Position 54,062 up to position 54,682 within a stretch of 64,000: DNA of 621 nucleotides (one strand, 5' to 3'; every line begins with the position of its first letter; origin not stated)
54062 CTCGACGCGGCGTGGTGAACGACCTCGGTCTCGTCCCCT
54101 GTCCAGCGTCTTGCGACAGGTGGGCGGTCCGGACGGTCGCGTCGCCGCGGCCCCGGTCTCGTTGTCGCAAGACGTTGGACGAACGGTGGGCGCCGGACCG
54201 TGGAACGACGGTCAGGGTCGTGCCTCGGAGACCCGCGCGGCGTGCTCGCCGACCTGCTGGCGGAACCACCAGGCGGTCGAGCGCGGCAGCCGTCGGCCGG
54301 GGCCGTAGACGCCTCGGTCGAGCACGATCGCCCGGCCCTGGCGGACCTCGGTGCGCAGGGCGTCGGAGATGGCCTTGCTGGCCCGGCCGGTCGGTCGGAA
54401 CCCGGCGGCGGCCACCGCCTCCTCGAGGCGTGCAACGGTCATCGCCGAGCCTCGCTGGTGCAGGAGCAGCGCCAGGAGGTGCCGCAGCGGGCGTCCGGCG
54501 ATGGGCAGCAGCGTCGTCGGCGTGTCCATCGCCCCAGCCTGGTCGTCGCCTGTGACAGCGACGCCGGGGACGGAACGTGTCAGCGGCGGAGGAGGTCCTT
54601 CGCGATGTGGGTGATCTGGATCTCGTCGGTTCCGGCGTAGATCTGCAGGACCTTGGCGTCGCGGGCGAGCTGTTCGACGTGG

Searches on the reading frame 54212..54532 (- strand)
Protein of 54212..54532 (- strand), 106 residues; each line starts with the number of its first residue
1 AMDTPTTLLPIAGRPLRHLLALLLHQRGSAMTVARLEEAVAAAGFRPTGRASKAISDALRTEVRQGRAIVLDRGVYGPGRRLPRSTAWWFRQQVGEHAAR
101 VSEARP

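Call 7: search_protein_families(library=pfam, proteins=[window:54212-54532:-], max_evalue=0.01)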
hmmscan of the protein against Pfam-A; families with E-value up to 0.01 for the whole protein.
window:54212-54532:- (106 aa): 0 families

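Call 10: find_homologous_proteins(query=window:54215-54529:-)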
Query seq(105 aa) (105 aa): 5 proteins with E <= 0.001 among 26 candidates.
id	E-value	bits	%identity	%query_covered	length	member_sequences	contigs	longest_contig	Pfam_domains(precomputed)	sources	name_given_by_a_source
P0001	9.4e-60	217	98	100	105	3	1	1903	-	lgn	-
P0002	6.0e-49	182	86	96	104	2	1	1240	-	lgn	-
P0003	6.2e-49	182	88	96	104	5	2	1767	-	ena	-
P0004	1.7e-47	178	84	96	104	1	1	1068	-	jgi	jgi:hypothetical protein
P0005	7.8e-47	176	84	96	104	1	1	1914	-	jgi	jgi:hypothetical protein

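Call 11: find_encoding_contigs(protein=P0001, flank=5000)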
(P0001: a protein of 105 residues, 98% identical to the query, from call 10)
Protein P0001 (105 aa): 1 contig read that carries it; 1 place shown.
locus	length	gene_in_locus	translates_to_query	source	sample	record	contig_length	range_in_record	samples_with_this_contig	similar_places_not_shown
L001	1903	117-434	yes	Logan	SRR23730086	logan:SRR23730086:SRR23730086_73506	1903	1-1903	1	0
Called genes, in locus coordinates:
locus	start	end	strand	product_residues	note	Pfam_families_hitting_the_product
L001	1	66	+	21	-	?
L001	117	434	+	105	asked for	-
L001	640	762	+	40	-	-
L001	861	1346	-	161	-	PF04075:F420H2_quin_red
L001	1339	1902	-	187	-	?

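Call 12: find_encoding_contigs(protein=P0003, flank=5000)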
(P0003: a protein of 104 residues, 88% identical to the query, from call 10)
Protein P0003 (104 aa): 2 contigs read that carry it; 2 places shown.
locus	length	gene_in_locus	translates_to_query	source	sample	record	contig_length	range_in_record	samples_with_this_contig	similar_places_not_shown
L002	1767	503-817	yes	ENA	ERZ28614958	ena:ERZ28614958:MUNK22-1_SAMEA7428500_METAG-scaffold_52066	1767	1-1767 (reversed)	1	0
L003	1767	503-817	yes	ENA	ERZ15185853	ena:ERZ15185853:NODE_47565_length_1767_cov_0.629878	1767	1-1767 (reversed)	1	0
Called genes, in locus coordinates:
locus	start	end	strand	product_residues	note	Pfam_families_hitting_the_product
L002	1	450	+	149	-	?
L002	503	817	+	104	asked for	-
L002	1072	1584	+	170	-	PF00398:RrnaAD (weak), PF08241:Methyltransf_11, PF13649:Methyltransf_25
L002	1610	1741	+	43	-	-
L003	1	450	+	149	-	?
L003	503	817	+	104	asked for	-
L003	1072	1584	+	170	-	PF00398:RrnaAD (weak), PF08241:Methyltransf_11, PF13649:Methyltransf_25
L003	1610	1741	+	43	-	-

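Call 13: find_encoding_contigs(protein=P0005, flank=5000)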
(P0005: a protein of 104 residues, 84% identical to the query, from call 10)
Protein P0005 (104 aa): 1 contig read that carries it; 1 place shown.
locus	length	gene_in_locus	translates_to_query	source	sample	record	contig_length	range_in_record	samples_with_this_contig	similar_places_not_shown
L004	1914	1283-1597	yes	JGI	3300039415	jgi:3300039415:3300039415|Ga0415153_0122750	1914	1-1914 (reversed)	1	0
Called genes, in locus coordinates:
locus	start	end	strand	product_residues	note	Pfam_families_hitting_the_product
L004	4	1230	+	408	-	PF02771:Acyl-CoA_dh_N (weak), PF02770:Acyl-CoA_dh_M, PF00441:Acyl-CoA_dh_1, PF08028:Acyl-CoA_dh_2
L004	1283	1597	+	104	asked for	-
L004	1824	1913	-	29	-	?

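Call 49: predict_structure(protein=window:54215-54529:-)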
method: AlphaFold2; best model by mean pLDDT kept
length: 105 residues; sequences in the alignment: 1
mean_pLDDT: 47.2   pTM: 0.30
mean pLDDT of the five models: 47.2, 47.0, 44.7, 44.6, 41.9
residues with pLDDT >= 90: 0; 70-90: 0; 50-70: 39; < 50: 66
segments of 3 or more residues with pLDDT < 50: 1-17, 23-30, 43-51, 65-82, 103-105
pLDDT, mean of each block of 10 residues (from residue 1): 35 47 46 54 49 55 46 37 51 52 46
secondary structure, 60 per line:
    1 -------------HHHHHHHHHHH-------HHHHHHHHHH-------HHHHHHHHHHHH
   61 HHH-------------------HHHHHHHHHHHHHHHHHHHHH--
elements in order: H14-24 H32-41 H49-63 H83-103
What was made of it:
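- Tried and rejected: It was useless, with pLDDT 47 (call 49).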

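Call 54: search_solved_structures(query=A1, max_evalue=10, show_alignments=2)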
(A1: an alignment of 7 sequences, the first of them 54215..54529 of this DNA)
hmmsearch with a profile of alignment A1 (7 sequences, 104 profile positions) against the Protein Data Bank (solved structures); distinct sequences matched with E-value up to 10: 3.
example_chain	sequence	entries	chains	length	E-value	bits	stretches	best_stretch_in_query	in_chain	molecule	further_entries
3a1y_A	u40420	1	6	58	0.67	13.3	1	18-58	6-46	50S ribosomal protein P1 (L12P)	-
7ooc_C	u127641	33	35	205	1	12.7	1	8-53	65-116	30S ribosomal protein S4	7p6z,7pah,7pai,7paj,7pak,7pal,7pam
4v3p_Lt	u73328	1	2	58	1.6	12.1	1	17-44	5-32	Ribosomal protein P1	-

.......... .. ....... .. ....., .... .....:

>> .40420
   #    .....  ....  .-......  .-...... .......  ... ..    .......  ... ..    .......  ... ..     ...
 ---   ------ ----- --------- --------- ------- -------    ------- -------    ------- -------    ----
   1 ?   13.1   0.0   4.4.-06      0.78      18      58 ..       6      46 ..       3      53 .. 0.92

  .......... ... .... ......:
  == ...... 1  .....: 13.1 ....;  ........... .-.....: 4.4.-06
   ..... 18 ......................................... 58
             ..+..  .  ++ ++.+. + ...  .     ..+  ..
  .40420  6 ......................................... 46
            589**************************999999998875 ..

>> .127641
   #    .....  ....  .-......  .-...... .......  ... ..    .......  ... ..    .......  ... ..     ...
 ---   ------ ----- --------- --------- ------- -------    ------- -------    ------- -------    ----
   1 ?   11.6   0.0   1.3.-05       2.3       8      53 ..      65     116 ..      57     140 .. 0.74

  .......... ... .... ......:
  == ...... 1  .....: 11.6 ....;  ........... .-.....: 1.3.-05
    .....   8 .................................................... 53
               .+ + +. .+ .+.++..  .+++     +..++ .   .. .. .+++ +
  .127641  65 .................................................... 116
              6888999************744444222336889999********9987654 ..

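Call 55: search_protein_families(library=pfam, proteins=[window:54215-54529:-, P0005], max_evalue=10)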
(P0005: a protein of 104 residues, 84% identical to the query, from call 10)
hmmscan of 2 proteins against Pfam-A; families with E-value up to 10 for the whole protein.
window:54215-54529:- (105 aa): 2 families
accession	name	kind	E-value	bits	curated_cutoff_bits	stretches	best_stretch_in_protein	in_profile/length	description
PF01053.26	Cys_Met_Meta_PP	-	0.2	10.6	27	1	31-84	60-110/381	Cys/Met metabolism PLP-dependent enzyme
PF12244.13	DUF3606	-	2.1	8.7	24.3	1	31-43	31-43/54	Protein of unknown function (DUF3606)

P0005 (104 aa): 0 families

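Call 67: search_protein_representatives(alignment_id=A2)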
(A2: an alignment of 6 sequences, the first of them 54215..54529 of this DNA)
Query: 6 sequences, 104 profile positions. Proteins with E-value up to 0.001 (for the whole library): 500; up to 1e-10: 79; up to 1e-30: 1. The best 150 are listed.
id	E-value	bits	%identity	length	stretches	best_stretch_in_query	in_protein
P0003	3.0e-59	213.7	-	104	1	1-104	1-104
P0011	5.9e-20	87.4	-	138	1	9-100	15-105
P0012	1.9e-18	82.6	-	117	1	9-94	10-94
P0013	2.9e-17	78.8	-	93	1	1-93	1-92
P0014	9.3e-17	77.2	-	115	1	4-101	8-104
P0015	1.2e-16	76.8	-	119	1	6-96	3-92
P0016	1.9e-16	76.2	-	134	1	9-101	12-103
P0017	2.5e-16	75.8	-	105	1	7-94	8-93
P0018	2.7e-16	75.7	-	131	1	7-94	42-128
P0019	4.4e-16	75.0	-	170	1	6-99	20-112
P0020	4.8e-16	74.9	-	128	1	9-103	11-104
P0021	8.6e-16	74.1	-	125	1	10-93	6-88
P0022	8.8e-16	74.0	-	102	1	1-94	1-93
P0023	9.1e-16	74.0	-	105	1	11-101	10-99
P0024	1.6e-15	73.2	-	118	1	9-100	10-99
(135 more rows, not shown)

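Call 70: search_protein_families(library=pfam, alignment_id=A3, max_evalue=0.01)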
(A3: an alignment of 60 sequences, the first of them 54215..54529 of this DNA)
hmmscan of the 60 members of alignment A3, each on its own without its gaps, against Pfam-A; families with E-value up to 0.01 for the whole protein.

A. member 1, window:54215-54529:- (105 aa): 0 families

B. families by the number of members that match (of 60 scanned): 6 families
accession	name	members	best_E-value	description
PF13338.12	AbiEi_4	11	9.3e-05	Transcriptional regulator, AbiEi antitoxin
PF05066.19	HARE-HTH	5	0.00086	HB1, ASXL, restriction endonuclease HTH domain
PF06889.16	DUF1266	1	0.005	Protein of unknown function (DUF1266)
PF12840.13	HTH_20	1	0.0062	Helix-turn-helix domain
PF16007.11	DUF4777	1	0.0079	Domain of unknown function (DUF4777)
PF05225.22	HTH_psq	1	0.0084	helix-turn-helix, Psq domain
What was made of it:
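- On AbiEi protein family (Pfam AbiEi_4 / PADLOC AbiEi): Only 11 of 60 family members match AbiEi_4, weakly (call 70).
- Closest known: Small PadR-type. Different: There is no sequence-level membership, as Pfam PadR, MarR and HTH_5 are not hit (calls 7, 55, 70).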

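Call 71: search_solved_structures(query=A3, max_evalue=1, show_alignments=2)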
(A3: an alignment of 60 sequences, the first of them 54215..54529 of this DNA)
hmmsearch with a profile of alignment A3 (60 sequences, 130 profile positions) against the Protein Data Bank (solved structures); distinct sequences matched with E-value up to 1: 0.
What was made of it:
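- Tried and rejected: PDB sequence searches found nothing (calls 54, 71).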

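Call 78: find_encoding_contigs(protein=P0011, flank=2500, max_places=4)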
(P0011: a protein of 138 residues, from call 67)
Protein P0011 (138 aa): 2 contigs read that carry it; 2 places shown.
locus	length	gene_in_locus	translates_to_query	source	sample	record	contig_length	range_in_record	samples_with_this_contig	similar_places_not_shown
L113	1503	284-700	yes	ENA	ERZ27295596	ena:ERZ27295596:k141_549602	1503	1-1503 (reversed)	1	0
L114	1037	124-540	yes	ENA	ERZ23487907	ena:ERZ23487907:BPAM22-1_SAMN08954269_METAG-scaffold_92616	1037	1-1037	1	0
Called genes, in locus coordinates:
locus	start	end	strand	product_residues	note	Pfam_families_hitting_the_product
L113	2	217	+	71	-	?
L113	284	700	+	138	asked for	-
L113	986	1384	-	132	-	PF08704:GCD14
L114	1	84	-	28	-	?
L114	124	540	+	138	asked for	-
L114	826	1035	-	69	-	?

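Call 81: find_homologous_proteins(query=A3, max_evalue=1e-8)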
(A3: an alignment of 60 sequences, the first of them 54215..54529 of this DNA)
Query A3 (60 sequences) (105 aa, profile of the alignment): 302 proteins with E <= 1e-8 among 8000 candidates; the best 120 are listed.
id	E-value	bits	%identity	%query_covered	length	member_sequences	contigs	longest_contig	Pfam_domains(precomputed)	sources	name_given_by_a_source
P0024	4.6e-38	148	48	98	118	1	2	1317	-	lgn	-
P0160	5.0e-38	148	45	78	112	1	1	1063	-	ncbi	-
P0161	3.5e-37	145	45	79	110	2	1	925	-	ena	-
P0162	1.7e-36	143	44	82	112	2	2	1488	-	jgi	jgi:hypothetical protein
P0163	4.6e-36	141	43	83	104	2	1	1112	-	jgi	jgi:hypothetical protein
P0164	5.6e-36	141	48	90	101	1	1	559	-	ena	-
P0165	6.0e-36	141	50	80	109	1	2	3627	-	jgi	jgi:hypothetical protein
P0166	7.6e-36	141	52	80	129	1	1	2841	-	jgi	jgi:hypothetical protein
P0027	9.5e-36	140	48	95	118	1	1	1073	-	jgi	jgi:hypothetical protein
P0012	2.4e-35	139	51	80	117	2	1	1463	-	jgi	jgi:hypothetical protein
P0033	3.5e-35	139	49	89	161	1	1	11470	-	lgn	-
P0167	3.5e-35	139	47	81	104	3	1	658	-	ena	-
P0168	4.0e-35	138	48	90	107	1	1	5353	-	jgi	jgi:hypothetical protein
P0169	4.9e-35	138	52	73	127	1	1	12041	-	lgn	-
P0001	5.9e-35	138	98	100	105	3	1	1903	-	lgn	-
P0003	1.4e-34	137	88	96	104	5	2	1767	-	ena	-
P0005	1.4e-34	137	84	96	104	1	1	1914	-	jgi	jgi:hypothetical protein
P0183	5.5e-33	132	51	70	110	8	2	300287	-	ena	-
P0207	1.3e-31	127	45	59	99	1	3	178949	-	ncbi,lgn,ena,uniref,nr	ncbi:hypothetical protein [Mycobacterium kyorinense]|uniref:Uncharacterized protein n=1 Tax=Mycobact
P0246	8.4e-31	124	50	70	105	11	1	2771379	-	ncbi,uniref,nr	ncbi:hypothetical protein [Mycobacterium sp. 3519A]|uniref:hypothetical protein n=1 Tax=Mycobacteriu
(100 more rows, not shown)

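Call 82: find_encoding_contigs(protein=P0246, flank=3000, max_places=3)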
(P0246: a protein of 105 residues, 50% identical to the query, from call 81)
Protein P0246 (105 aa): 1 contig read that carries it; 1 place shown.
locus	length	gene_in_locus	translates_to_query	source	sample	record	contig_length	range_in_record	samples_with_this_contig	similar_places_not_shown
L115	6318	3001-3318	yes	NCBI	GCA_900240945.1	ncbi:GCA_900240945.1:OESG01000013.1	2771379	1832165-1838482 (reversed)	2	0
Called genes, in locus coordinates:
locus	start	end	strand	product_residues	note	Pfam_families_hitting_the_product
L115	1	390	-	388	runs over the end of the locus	PF02515:CoA_transf_3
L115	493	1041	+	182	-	PF00440:TetR_N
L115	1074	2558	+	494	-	PF00171:Aldedh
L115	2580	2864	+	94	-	PF13577:SnoaL_4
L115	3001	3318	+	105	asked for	-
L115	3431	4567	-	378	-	PF04055:Radical_SAM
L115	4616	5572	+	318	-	PF00892:EamA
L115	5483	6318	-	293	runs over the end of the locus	PF01148:CTP_transf_1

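Call 83: find_encoding_contigs(protein=P0207, flank=3000, max_places=3)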
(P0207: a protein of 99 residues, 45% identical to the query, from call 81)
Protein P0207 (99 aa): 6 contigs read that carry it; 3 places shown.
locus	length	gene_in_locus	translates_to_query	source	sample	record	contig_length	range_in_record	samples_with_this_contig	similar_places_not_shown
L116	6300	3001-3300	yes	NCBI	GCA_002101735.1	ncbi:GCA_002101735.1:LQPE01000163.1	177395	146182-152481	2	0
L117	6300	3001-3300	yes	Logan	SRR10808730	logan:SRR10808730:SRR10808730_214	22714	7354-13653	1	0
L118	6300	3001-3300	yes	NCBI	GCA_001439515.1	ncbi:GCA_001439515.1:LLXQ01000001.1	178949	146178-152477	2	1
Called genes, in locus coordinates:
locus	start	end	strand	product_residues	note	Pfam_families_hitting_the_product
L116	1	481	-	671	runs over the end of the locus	PF13515:FUSC_2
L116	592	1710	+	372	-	PF01087:GalP_UDP_transf, PF02744:GalP_UDP_tr_C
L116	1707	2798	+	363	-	PF10509:GalKase_gal_bdg, PF00288:GHMP_kinases_N, PF08544:GHMP_kinases_C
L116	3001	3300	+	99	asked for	-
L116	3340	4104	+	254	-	PF14451:Ub-Mut7C, PF01927:Mut7-C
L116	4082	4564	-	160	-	-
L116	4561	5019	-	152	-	-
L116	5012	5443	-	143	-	PF01850:PIN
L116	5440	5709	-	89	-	-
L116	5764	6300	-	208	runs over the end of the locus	-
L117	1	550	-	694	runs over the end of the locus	PF13515:FUSC_2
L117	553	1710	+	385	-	PF01087:GalP_UDP_transf, PF02744:GalP_UDP_tr_C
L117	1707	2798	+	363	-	PF10509:GalKase_gal_bdg, PF00288:GHMP_kinases_N, PF08544:GHMP_kinases_C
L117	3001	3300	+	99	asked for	-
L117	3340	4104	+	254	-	PF14451:Ub-Mut7C, PF01927:Mut7-C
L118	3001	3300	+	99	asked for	-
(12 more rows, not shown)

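Call 84: find_encoding_contigs(protein=P0183, flank=3000, max_places=3)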
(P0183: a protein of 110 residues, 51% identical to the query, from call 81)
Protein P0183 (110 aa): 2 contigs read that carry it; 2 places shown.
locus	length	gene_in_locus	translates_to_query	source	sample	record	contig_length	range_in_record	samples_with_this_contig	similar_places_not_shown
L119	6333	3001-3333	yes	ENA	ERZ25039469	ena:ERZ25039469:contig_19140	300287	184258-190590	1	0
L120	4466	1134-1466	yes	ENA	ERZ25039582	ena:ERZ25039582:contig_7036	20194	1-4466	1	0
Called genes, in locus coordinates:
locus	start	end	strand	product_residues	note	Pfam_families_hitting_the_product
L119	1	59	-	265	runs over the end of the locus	PF02405:MlaE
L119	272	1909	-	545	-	PF00501:AMP-binding, PF13193:AMP-binding_C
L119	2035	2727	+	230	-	PF00392:GntR, PF07729:FCD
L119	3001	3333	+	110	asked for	-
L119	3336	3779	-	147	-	PF10604:Polyketide_cyc2, PF03364:Polyketide_cyc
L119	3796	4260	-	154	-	PF13279:4HBT_2, PF03061:4HBT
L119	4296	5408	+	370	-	PF08240:ADH_N, PF00107:ADH_zinc_N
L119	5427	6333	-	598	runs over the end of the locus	PF02771:Acyl-CoA_dh_N (faint), PF02770:Acyl-CoA_dh_M, PF00441:Acyl-CoA_dh_1, PF12806:Acyl-CoA_dh_C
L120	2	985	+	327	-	?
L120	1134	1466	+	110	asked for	-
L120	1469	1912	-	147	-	PF10604:Polyketide_cyc2, PF03364:Polyketide_cyc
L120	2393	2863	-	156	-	-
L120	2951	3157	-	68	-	-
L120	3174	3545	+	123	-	-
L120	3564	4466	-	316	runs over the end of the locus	PF00441:Acyl-CoA_dh_1, PF12806:Acyl-CoA_dh_C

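Call 89: predict_structure(alignment_id=A3)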
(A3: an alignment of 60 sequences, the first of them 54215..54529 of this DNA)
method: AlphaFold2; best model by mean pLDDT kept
length: 105 residues; sequences in the alignment: 60
mean_pLDDT: 94.9   pTM: 0.86
mean pLDDT of the five models: 94.9, 94.8, 94.2, 94.2, 94.2
residues with pLDDT >= 90: 98; 70-90: 2; 50-70: 3; < 50: 2
segments of 3 or more residues with pLDDT < 50: none
pLDDT, mean of each block of 10 residues (from residue 1): 78 98 97 98 97 98 98 97 97 97 86
secondary structure, 60 per line:
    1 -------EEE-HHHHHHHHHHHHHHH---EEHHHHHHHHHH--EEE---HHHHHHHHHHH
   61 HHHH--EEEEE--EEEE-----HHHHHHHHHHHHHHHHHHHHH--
elements in order: E8-10 H12-26 H32-41 E44-46 H50-64 E67-71 E74-77 H83-103
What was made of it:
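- On AbiEi protein family (Pfam AbiEi_4 / PADLOC AbiEi): The protein is 105 aa with no second domain (call 89).
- The AF2 model has pLDDT 94.9 (call 89).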

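Call 91: search_dna_similar(query=P0246, collection=phages, mode=protein, max_evalue=0.001, max_rows=15)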
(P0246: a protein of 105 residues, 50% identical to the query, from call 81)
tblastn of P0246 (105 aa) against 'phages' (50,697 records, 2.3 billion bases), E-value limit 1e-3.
No match.

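Call 92: search_dna_similar(query=P0246, collection=plasmids, mode=protein, max_evalue=0.001, max_rows=20)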
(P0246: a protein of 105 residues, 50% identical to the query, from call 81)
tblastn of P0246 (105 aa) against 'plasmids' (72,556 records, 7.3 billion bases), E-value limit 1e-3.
No match.

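Call 93: fold_search(model_id=the predicted structure, library=pdb)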
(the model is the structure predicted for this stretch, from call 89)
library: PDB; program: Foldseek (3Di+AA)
matches with E <= 10: 977; with E <= 0.001: 0
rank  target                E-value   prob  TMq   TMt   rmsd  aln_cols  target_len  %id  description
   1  2hr3_B                2.2e-02  0.98  0.49  0.39   6.4        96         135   18  Crystal structure of putative transcriptional regulator protein from Pseudomonas aeruginosa PA01 at 2.4 A resolution (released 2006-09-19)
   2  2hr3_A                2.2e-02  0.96  0.46  0.37   6.6        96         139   22  Crystal structure of putative transcriptional regulator protein from Pseudomonas aeruginosa PA01 at 2.4 A resolution (released 2006-09-19)
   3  3eco_A                2.6e-02  0.93  0.46  0.38   6.2       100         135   16  Crystal structure of MepR, a transcription regulator of the Staphylococcus aureus multidrug efflux pump MepA (released 2009-02-10)
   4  2e1n_B                2.7e-02  0.99  0.58  0.55   4.8       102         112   12  Crystal structure of the Cyanobacterium circadian clock modifier Pex (released 2006-11-28)
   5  2e1n_A                3.1e-02  0.99  0.58  0.56   4.8       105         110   13  Crystal structure of the Cyanobacterium circadian clock modifier Pex (released 2006-11-28)
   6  1tbx_B                3.1e-02  0.91  0.44  0.49   4.5        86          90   17  Crystal structure of SSV1 F-93 (released 2004-07-13)
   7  9j89_D                3.6e-02  0.99  0.46  0.71   3.2        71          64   13  zbp1 nucleic acid complex (released 2025-06-25)
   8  2lnb_MODEL_1_A        3.8e-02  1.00  0.49  0.63   1.7        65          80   12  Solution NMR structure of N-terminal domain (6-74) of human ZBP1 protein, Northeast Structural Genomics Consor (released 2012-01-18)
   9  9f26_C                3.8e-02  1.00  0.46  0.58   2.7        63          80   16  Crystal structure of the PriS_PriL-Rpa2WH ternary complex from P. abyssi (released 2024-12-04)
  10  9j89_A                4.1e-02  0.99  0.45  0.71   3.1        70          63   13  zbp1 nucleic acid complex (released 2025-06-25)
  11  5zi8_B                4.1e-02  0.95  0.48  0.49   5.3        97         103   18  Crystal structure of the PadR-family transcriptional regulator Rv3488 of Mycobacterium tuberculosis H37Rv in complex w (released 2018-10-17)
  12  1f4k_A                4.1e-02  0.89  0.47  0.44   5.1       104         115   16  CRYSTAL STRUCTURE OF THE REPLICATION TERMINATOR PROTEIN/B-SITE DNA COMPLEX (released 2001-06-08)
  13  2hr3_D                4.3e-02  0.96  0.47  0.37   7.1        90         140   19  Crystal structure of putative transcriptional regulator protein from Pseudomonas aeruginosa PA01 at 2.4 A resolution (released 2006-09-19)
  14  4ooi_C                4.3e-02  0.93  0.42  0.46   4.2        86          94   14  Reduced HlyU from Vibrio cholerae N16961 (released 2014-12-31)
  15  6o8k                  4.6e-02  0.98  0.48  0.53   4.1        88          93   15  Crystal Structure of apo and reduced Sulfide-responsive transcriptional repressor (SqrR) from Rhodobacter capsulatus. (released 2020-04-01)
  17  2hr3_C                5.0e-02  0.97  0.49  0.39   6.4        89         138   17  Crystal structure of putative transcriptional regulator protein from Pseudomonas aeruginosa PA01 at 2.4 A resolution (released 2006-09-19)
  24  1j0r_B                5.3e-02  0.84  0.50  0.46   6.6       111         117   14  Crystal structure of the replication termination protein mutant C110S (released 2003-11-20)
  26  2dqr_D                5.7e-02  0.80  0.47  0.46   5.2        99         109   17  Crystal structure of the replication terminator protein mutant RTP.E39K.R42Q (released 2007-05-29)
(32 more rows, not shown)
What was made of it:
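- Closest known: Small PadR-type. Same: These are the best fold matches: Pex TM 0.58, MarR-like 2hr3, MepR, Rv3488 (call 93).
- Closest known: RTP-Ter replication fork trap of Bacillus subtilis. Same: RTP is a small winged-helix protein with a long C-terminal helix, and it appears among the fold hits (1f4k, 1j0r, 2dqr; call 93).
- Foldseek hits are MarR, PadR/Pex, ArsR and RTP (call 93).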

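Call 103: search_protein_families(library=ncbifam, proteins=[window:54215-54529:-, P0246, P0207, P0011], max_evalue=1)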
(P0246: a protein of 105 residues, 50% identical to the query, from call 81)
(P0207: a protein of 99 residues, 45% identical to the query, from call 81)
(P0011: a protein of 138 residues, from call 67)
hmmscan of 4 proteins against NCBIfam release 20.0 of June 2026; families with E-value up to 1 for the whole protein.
window:54215-54529:- (105 aa): 2 families
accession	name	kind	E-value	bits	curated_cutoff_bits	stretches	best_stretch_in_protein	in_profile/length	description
NF005871.0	PRK07811.1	equivalog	0.13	10.8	513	1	31-81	69-116/389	cystathionine gamma-synthase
NF006097.0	PRK08249.1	equivalog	0.23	9.8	600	1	31-79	74-119/402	cystathionine gamma-synthase family protein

P0246 (105 aa): 1 family
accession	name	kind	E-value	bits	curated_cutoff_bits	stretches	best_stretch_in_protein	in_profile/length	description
TIGR03420.1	DnaA_homol_Hda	equivalog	0.15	11.5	194.8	1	3-36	170-203/226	DnaA regulatory inactivator Hda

P0207 (99 aa): 0 families

P0011 (138 aa): 0 families

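Call 104: search_protein_families(library=padloc, proteins=[window:54215-54529:-, P0246, P0207, P0011, P0183], max_evalue=1)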
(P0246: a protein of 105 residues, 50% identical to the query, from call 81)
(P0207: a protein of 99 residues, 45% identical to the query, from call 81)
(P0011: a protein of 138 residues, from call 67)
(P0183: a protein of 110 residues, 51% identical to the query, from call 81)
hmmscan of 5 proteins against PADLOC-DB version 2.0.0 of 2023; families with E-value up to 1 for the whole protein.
window:54215-54529:- (105 aa): 0 families

P0246 (105 aa): 3 families
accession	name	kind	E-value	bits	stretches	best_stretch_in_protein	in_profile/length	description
PDLC02270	AbiEi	-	0.0072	13.4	1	18-80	5-59/265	AbiEi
PDLC02925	HTH_IX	-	0.039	11.6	1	22-71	162-209/240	-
PDLC02260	AbiEi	-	0.066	11.1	1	53-88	32-67/131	AbiEi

P0207 (99 aa): 0 families

P0011 (138 aa): 4 families
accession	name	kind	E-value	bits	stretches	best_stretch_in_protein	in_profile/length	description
PDLC02249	AbiEi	-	0.00052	17.8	1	52-89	21-60/184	AbiEi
PDLC02228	AbiEi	-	0.00059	17.2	1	61-88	54-81/216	AbiEi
PDLC02260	AbiEi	-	0.0016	16.3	1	59-88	29-58/131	AbiEi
PDLC02256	AbiEi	-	0.018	13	1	44-87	11-56/174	AbiEi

P0183 (110 aa): 1 family
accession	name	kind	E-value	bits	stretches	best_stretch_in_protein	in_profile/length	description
PDLC02260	AbiEi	-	0.0021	15.9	1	52-98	31-76/131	AbiEi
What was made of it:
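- On AbiEi protein family (Pfam AbiEi_4 / PADLOC AbiEi): The window protein has no hit (calls 7, 55, 104).
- There are weak but recurrent AbiEi wHTH matches: 11 of 60 members in Pfam (call 70) and E = 5e-4 to 7e-3 against PADLOC AbiEi models (call 104).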

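Call 108: find_related_loci(query=A3, collection=viral_contigs, flank=1500)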
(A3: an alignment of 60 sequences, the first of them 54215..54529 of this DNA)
Query A3 (105 aa) in viral_contigs; peptide patterns used: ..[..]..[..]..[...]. (x = any residue, [..] = any of these).
1 stretches matched a pattern, but none encodes a relative of the query by tblastn (E <= 1e-3).
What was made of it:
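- Tried and rejected: The protein family is not found in viral contigs, phages or plasmids (calls 91, 92, 108).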

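Call 109: search_protein_families(library=pfam, proteins=[L120:2-985:+, L116:3340-4104:+, L002:1072-1584:+], max_evalue=0.001)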
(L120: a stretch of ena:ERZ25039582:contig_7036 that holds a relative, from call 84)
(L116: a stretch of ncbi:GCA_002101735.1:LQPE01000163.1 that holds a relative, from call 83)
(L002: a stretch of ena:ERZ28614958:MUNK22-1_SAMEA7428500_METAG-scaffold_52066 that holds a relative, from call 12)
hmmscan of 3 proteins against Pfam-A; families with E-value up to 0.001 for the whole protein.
L120:2-985:+ (327 aa): 2 families
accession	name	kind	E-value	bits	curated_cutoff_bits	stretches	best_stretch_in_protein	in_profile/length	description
PF02371.22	Transposase_20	-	4.5e-17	62.6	21.3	1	154-235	2-82/87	Transposase IS116/IS110/IS902 family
PF01548.23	DEDD_Tnp_IS110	-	3.8e-07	30.5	29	1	2-56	97-152/155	Transposase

L116:3340-4104:+ (254 aa): 2 families
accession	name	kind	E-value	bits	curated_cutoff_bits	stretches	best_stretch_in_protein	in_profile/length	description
PF01927.22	Mut7-C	-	1.8e-48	164.8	23.3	1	97-239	1-144/146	Mut7-C RNAse domain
PF14451.12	Ub-Mut7C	-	8e-34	115.8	23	1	4-82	3-81/81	Mut7-C ubiquitin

L002:1072-1584:+ (170 aa): 5 families
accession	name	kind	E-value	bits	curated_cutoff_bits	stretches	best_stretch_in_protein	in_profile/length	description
PF08241.18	Methyltransf_11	-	5.3e-11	43.4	21.2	1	48-139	1-94/95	Methyltransferase domain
PF13649.12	Methyltransf_25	-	1.7e-10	41.9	27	1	47-123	1-81/97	Methyltransferase domain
PF00398.26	RrnaAD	-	7.4e-07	29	24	1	43-104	30-92/263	Ribosomal RNA adenine dimethylase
PF08242.18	Methyltransf_12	-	4e-05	24.7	30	1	48-119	1-78/98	Methyltransferase domain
PF13489.12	Methyltransf_23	-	0.00015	22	27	1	22-116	1-92/164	Methyltransferase domain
